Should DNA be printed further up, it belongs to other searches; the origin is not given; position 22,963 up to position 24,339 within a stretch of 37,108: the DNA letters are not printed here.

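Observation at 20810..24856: GT4 + two SAM methyltransferases + alpha/alpha-toroid protein: a polymethylated-polysaccharide-like cassette in a gammaproteobacterium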

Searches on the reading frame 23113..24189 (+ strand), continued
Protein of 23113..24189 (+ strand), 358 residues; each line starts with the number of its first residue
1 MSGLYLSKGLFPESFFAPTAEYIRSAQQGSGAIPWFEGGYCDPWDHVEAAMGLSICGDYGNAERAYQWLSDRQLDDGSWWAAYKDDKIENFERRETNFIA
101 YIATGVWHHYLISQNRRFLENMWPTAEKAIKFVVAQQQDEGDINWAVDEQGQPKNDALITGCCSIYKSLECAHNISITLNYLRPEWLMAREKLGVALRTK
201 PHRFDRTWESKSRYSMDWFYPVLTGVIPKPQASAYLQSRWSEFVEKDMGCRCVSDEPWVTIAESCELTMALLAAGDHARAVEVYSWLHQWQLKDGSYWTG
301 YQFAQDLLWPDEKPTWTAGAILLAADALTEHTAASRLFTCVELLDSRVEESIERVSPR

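Call 48: search_protein_families(library=pfam, proteins=[L037:7698-9347:+, L057:7562-9154:+, L051:9346-10269:-, L065:10217-11614:-, L069:1-1197:+, L029:9272-10846:-, L047:4404-5309:+, L005:7919-9922:+, L056:10852-12816:+, L060:10182-10787:+], max_evalue=0.00001)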
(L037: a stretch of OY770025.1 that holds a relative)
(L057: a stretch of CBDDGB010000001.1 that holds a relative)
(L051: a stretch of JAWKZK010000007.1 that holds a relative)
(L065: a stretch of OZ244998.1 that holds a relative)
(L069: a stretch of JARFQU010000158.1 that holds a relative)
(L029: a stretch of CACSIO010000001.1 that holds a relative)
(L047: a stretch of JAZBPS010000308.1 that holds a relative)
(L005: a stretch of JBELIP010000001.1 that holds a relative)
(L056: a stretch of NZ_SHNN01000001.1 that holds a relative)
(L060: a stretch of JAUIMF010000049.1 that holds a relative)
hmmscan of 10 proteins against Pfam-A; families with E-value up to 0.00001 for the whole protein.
L037:7698-9347:+ (550 aa): 3 families
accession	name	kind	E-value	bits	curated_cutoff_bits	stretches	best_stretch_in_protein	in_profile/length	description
PF00294.29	PfkB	-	1.9e-45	156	25.8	1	85-379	2-299/302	pfkB family carbohydrate kinase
PF01467.32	CTP_transf_like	-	5.6e-20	72.3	21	1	418-512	1-93/133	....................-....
PF08543.17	Phos_pyr_kin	-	1.9e-08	34.4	27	1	262-362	119-225/246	Phosphomethylpyrimidine kinase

L057:7562-9154:+ (531 aa): 1 family
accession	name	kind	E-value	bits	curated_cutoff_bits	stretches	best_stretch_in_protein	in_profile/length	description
PF04413.22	Glycos_transf_N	-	6.4e-60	202.2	23.9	1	157-328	2-177/179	3-Deoxy-D-manno-octulosonic-acid transferase (kdotransferase)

L051:9346-10269:- (308 aa): 1 family
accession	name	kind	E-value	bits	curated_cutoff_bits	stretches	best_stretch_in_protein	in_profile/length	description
PF00248.27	Aldo_ket_red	-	4.5e-31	108.4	24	1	63-266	2-202/291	Aldo/keto reductase family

L065:10217-11614:- (466 aa): 1 family
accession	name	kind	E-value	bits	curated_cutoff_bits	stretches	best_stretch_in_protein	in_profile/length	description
PF01266.30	DAO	-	4e-12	46.8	27.9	1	21-234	1-212/353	FAD dependent oxidoreductase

L069:1-1197:+ (399 aa): 4 families
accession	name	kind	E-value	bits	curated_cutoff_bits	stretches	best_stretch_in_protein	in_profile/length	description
PF04321.23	RmlD_sub_bind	-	6.9e-98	327.7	27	1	113-397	2-286/287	RmlD substrate binding domain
PF01370.27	Epimerase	-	1.2e-22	81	20.9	1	114-310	1-228/240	NAD dependent epimerase/dehydratase family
PF16363.11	GDP_Man_Dehyd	-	2.6e-11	44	27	1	144-246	58-164/332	GDP-mannose 4,6 dehydratase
PF02719.21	Polysacc_synt_2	-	1.2e-07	31.7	20.2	0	146-212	62-129/293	Polysaccharide biosynthesis protein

L029:9272-10846:- (525 aa): 1 family
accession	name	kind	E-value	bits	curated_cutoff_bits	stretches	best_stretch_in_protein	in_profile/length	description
PF02321.23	OEP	-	1.7e-63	214.2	22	2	308-495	4-187/187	Outer membrane efflux protein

L047:4404-5309:+ (302 aa): 1 family
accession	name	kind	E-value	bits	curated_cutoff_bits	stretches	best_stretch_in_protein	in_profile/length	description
PF00149.33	Metallophos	-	8.5e-17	62.6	21.5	1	41-232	1-190/191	Calcineurin-like phosphoesterase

L005:7919-9922:+ (668 aa): 5 families
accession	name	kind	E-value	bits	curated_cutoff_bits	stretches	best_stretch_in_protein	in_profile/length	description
PF13574.12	Reprolysin_2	-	5.9e-16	59.4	27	1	348-467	52-193/195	Metallo-peptidase family M12B Reprolysin-like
PF13688.12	Reprolysin_5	-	6.5e-14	53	27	1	282-456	10-196/196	Metallo-peptidase family M12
PF01421.25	Reprolysin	-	8.4e-14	52.5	20.8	1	301-473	29-194/200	Reprolysin (M12B) family zinc metalloprotease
PF13582.12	Reprolysin_3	-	1.1e-11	45.7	22.4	1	361-427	60-123/123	Metallo-peptidase family M12B Reprolysin-like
PF13583.11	Reprolysin_4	-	4.7e-09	36.6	22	1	379-466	104-195/203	Metallo-peptidase family M12B Reprolysin-like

L056:10852-12816:+ (655 aa): 4 families
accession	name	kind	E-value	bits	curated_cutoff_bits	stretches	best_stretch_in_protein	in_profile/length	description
PF00204.31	DNA_gyraseB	-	2.4e-41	141.5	27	1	270-411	27-170/173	DNA gyrase B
PF00986.26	DNA_gyraseB_C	-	1.6e-23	83.1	29.8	1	584-646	2-63/63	DNA gyrase B subunit, carboxyl terminus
PF02518.31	HATPase_c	-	1.2e-13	51.8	26.4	1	54-163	2-103/111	Histidine kinase-, DNA gyrase B-, and HSP90-like ATPase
PF01751.28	Toprim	-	1.4e-12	48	23.1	1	439-548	1-94/96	Toprim domain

L060:10182-10787:+ (202 aa): 1 family
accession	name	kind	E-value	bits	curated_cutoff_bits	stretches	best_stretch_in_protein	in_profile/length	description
PF06853.17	DUF1249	-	6.4e-31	107.2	25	1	58-183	1-114/116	Protein of unknown function (DUF1249)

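Call 52: search_protein_representatives(protein=window:23113-24186:+)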
Query: 358 residues. Proteins with E-value up to 0.001 (for the whole library): 1602; up to 1e-10: 976; up to 1e-30: 255. The best 150 are listed.
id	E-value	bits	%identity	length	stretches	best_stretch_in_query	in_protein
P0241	9.4e-125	432.7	73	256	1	102-350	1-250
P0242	2.6e-124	431.3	55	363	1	2-348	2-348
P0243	2.2e-104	365.7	53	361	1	16-339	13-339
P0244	8.9e-92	324.2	44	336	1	12-340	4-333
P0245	2.1e-91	323.0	46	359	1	18-342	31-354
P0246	3.7e-88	312.3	46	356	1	11-339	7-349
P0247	1.1e-86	307.5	45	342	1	11-339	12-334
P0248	3.3e-86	305.9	45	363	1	17-342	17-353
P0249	2.3e-85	303.1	43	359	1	20-339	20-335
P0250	5.1e-85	302.0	45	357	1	16-338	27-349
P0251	3.6e-84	299.2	45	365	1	10-352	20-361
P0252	1.4e-80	287.4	44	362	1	18-348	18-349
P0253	4.0e-80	285.9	45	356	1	16-340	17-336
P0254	1.1e-79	284.5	44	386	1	14-339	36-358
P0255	1.8e-79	283.7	45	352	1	20-339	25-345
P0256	3.4e-79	282.8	41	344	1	11-337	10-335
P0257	7.3e-79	281.7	45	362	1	16-340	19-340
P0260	3.4e-78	279.5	42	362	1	8-339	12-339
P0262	3.7e-76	272.8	43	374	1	9-338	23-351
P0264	1.5e-74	267.6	42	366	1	9-341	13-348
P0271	1.8e-70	254.1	40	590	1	12-339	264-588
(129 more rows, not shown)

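Call 53: list_cluster_members(proteins=[P0242, P0243, P0244, P0245, P0246, P0247, P0248, P0249, P0250, P0251])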
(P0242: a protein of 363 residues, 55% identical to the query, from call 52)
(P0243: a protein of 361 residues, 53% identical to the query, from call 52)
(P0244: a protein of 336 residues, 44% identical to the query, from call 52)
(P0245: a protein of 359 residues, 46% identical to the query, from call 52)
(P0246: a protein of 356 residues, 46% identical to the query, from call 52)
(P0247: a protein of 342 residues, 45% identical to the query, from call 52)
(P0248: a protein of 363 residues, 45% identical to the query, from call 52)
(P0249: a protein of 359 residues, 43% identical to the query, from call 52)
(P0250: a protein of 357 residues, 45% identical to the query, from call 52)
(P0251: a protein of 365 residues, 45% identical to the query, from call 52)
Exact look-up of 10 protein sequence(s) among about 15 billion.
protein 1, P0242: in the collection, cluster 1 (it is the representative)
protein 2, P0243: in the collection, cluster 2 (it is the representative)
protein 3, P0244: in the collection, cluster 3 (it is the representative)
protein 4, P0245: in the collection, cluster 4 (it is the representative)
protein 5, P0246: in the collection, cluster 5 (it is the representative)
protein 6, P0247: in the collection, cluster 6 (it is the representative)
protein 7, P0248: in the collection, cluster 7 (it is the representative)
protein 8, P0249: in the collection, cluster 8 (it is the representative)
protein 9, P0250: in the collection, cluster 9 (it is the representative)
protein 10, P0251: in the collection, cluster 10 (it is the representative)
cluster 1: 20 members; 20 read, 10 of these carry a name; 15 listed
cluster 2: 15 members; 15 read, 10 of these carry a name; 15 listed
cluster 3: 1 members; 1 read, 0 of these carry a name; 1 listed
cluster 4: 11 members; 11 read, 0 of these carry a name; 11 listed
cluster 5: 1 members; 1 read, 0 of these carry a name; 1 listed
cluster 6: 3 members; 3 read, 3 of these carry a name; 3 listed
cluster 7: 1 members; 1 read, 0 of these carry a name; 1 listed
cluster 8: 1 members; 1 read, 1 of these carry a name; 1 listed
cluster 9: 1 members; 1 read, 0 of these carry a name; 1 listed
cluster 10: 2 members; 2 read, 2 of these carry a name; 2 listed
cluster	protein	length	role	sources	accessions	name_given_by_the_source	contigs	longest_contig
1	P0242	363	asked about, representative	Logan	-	-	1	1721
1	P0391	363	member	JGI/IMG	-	hypothetical protein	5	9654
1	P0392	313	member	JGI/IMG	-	hypothetical protein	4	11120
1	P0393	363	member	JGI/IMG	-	hypothetical protein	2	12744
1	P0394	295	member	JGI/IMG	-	hypothetical protein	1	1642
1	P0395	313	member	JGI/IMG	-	hypothetical protein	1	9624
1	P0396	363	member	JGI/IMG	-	hypothetical protein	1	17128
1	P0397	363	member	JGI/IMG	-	hypothetical protein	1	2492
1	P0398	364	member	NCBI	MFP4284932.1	MAG: hypothetical protein ACLFQG_05205 [Desulfovermiculus sp.]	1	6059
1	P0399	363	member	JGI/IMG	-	hypothetical protein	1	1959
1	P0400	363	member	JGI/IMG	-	hypothetical protein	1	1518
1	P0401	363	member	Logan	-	-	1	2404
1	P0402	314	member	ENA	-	-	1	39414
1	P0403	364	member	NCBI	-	-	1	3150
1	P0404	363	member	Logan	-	-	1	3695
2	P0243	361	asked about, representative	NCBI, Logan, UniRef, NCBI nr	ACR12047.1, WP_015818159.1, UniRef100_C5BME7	conserved hypothetical protein [Teredinibacter turnerae T7901] | Prenyltransferase n=1 Tax=Teredinibacter turnerae (strain ATCC 39867 / T7901) ... | hypothetical protein [Teredinibacter turnerae]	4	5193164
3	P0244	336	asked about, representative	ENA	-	-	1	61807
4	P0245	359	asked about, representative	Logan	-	-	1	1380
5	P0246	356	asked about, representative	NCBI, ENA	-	-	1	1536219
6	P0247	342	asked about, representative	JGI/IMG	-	hypothetical protein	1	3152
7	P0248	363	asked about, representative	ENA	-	-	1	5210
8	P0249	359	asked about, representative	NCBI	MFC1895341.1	phenyltransferase domain-containing protein [Thermodesulfobacteriota bacterium]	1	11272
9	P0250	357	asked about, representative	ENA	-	-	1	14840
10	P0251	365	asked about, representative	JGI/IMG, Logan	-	hypothetical protein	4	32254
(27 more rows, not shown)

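Call 54: find_encoding_contigs(protein=P0249, flank=6000, max_places=1)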
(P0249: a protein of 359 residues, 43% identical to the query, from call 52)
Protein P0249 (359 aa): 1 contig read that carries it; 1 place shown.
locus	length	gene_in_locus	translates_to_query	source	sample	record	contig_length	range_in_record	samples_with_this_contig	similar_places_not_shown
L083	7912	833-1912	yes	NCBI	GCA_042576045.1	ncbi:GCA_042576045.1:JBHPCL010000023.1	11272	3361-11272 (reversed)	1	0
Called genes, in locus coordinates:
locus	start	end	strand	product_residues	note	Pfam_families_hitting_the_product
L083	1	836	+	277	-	PF02353:CMAS, PF13489:Methyltransf_23, PF01209:Ubie_methyltran, PF07021:MetW (weak), PF13847:Methyltransf_31, PF08241:Methyltransf_11, PF08242:Methyltransf_12, PF13649:Methyltransf_25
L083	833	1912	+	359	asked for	-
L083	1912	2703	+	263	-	PF00132:Hexapep, PF14602:Hexapep_2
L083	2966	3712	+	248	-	PF01694:Rhomboid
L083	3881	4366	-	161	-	PF00571:CBS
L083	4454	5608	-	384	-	PF14659:Phage_int_SAM_3, PF22022:Phage_int_M, PF00589:Phage_integrase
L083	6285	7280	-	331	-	PF05063:MT-A70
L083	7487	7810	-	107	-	PF18563:TubC_N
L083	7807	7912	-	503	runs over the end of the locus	-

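Call 55: find_encoding_contigs(protein=P0243, flank=6000, max_places=1)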
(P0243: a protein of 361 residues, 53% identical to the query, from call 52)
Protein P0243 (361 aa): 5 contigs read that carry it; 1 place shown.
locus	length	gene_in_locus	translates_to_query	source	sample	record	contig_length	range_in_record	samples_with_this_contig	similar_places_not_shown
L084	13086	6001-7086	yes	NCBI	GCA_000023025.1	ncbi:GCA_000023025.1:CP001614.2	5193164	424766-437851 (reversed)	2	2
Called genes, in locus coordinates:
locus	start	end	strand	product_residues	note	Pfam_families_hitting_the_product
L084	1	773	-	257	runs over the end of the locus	PF00977:His_biosynth, PF01207:Dus (faint), PF05690:ThiG (faint), PF02581:TMP-TENI (faint), PF03060:NMO (faint), PF01180:DHO_dh (faint), PF04309:G3P_antiterm (faint)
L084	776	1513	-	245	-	PF00977:His_biosynth, PF01207:Dus (faint)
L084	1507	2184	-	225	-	PF00117:GATase, PF07685:GATase_3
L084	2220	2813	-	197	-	PF00475:IGPD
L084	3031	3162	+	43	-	-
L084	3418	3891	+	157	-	PF03190:Thioredox_DsbH (weak), PF00085:Thioredoxin, PF13899:Thioredoxin_7, PF13098:Thioredoxin_2, PF13905:Thioredoxin_8 (faint)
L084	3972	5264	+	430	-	PF13439:Glyco_transf_4, PF13579:Glyco_trans_4_4, PF20706:GT4-conflict, PF00534:Glycos_transf_1, PF13692:Glyco_trans_1_4, PF13524:Glyco_trans_1_2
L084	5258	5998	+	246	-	PF01209:Ubie_methyltran, PF05148:Methyltransf_8 (faint), PF13489:Methyltransf_23, PF13847:Methyltransf_31, PF08241:Methyltransf_11, PF08242:Methyltransf_12, PF13649:Methyltransf_25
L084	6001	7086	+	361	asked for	-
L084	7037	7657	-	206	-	PF13578:Methyltransf_24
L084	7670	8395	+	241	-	PF00132:Hexapep, PF14602:Hexapep_2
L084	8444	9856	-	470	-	PF08238:Sel1 (faint), PF03544:TonB_C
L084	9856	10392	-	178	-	-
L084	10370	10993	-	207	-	PF03886:ABC_trans_aux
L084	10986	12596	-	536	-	PF02470:MlaD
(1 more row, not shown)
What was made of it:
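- Hexapeptide acyltransferases lie next to the cassette in Teredinibacter and a Thermodesulfobacteriota MAG, suggesting acylated variants (calls 54, 55).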

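Call 56: find_encoding_contigs(protein=P0398, flank=6000, max_places=1)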
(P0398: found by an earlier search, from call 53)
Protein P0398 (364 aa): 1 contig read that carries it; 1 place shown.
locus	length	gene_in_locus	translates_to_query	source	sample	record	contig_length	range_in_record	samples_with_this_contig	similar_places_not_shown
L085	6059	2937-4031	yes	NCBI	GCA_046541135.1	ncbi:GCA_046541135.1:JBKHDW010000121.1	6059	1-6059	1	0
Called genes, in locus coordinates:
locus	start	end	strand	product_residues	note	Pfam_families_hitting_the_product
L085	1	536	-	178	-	PF00440:TetR_N, PF08359:TetR_C_4, PF16295:TetR_C_10 (weak), PF17932:TetR_C_24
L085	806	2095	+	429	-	PF13439:Glyco_transf_4, PF13579:Glyco_trans_4_4, PF20706:GT4-conflict, PF00534:Glycos_transf_1, PF13692:Glyco_trans_1_4, PF13524:Glyco_trans_1_2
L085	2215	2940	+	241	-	PF13489:Methyltransf_23, PF13847:Methyltransf_31, PF08241:Methyltransf_11, PF08242:Methyltransf_12, PF13649:Methyltransf_25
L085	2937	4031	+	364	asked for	-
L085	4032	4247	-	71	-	PF12441:CopG_antitoxin (weak)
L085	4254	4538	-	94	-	PF04365:BrnT_toxin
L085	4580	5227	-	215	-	PF13578:Methyltransf_24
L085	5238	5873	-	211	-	PF03167:UDG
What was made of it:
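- The intact cassette also occurs in Teredinibacter turnerae T7901 and a Desulfovermiculus MAG in unrelated genomic contexts (calls 55, 56). The cassette sits in non-LPS contexts in Teredinibacter (his genes, thioredoxin, pqiAB/mlaD) and Desulfovermiculus (calls 55, 56).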

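Call 58: list_cluster_members(proteins=[P0252, P0253, P0254, P0255, P0256, P0257, P0260, P0262, P0264, P0271])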
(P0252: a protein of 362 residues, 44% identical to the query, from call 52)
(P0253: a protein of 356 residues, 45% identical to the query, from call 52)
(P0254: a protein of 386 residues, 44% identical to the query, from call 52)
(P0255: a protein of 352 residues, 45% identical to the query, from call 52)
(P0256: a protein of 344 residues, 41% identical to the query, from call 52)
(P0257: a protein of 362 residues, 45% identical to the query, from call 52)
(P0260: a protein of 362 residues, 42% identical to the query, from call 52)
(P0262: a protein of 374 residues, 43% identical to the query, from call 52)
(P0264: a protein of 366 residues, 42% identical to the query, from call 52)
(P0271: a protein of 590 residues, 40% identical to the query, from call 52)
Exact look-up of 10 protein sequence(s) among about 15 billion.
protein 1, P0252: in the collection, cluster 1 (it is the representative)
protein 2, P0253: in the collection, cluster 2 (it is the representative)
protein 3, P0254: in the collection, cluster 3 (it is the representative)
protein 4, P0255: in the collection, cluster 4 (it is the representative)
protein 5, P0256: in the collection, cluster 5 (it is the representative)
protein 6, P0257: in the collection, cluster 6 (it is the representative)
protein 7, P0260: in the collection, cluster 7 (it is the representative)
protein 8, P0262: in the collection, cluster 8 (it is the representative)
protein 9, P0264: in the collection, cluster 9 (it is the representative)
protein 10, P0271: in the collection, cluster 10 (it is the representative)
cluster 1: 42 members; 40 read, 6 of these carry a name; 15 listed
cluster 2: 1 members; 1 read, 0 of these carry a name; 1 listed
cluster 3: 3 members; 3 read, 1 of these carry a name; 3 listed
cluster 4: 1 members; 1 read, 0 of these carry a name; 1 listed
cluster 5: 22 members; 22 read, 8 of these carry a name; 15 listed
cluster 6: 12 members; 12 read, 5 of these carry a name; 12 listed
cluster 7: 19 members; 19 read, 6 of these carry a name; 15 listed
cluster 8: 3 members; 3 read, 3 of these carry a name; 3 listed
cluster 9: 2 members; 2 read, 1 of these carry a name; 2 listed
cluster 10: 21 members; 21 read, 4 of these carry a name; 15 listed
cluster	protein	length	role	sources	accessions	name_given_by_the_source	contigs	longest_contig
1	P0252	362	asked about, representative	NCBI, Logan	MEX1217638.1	MAG: hypothetical protein WEA11_03855 [Acidimicrobiales bacterium]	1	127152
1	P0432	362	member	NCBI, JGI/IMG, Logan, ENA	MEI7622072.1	MAG: prenyltransferase [Actinomycetes bacterium]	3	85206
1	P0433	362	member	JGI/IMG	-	hypothetical protein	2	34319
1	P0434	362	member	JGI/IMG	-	hypothetical protein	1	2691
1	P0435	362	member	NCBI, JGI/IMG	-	hypothetical protein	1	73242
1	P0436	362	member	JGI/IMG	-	hypothetical protein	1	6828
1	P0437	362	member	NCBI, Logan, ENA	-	-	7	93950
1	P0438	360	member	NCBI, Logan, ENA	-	-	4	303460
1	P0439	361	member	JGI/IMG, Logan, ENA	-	-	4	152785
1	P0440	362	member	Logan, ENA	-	-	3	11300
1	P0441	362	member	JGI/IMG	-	-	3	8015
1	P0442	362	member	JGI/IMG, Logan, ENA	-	-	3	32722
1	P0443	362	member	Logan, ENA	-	-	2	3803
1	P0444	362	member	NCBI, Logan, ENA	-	-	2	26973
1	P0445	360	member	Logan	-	-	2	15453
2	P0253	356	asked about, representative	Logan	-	-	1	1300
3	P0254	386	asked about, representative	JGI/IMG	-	hypothetical protein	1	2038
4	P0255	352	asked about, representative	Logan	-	-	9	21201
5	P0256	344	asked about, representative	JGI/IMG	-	-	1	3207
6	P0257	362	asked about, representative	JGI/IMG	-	-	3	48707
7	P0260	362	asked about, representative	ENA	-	-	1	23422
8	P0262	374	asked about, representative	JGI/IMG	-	hypothetical protein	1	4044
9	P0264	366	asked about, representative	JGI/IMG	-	hypothetical protein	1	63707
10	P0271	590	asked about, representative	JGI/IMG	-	-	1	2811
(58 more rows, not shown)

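Call 59: find_encoding_contigs(protein=window:23113-24189:+, flank=1000, max_places=3)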
Protein window:23113-24189:+ (358 aa): no gene with exactly this product is on record in the collection.
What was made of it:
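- Tried and rejected: (6) Identifying the source genome by exact-protein look-up: not on record (call 59).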
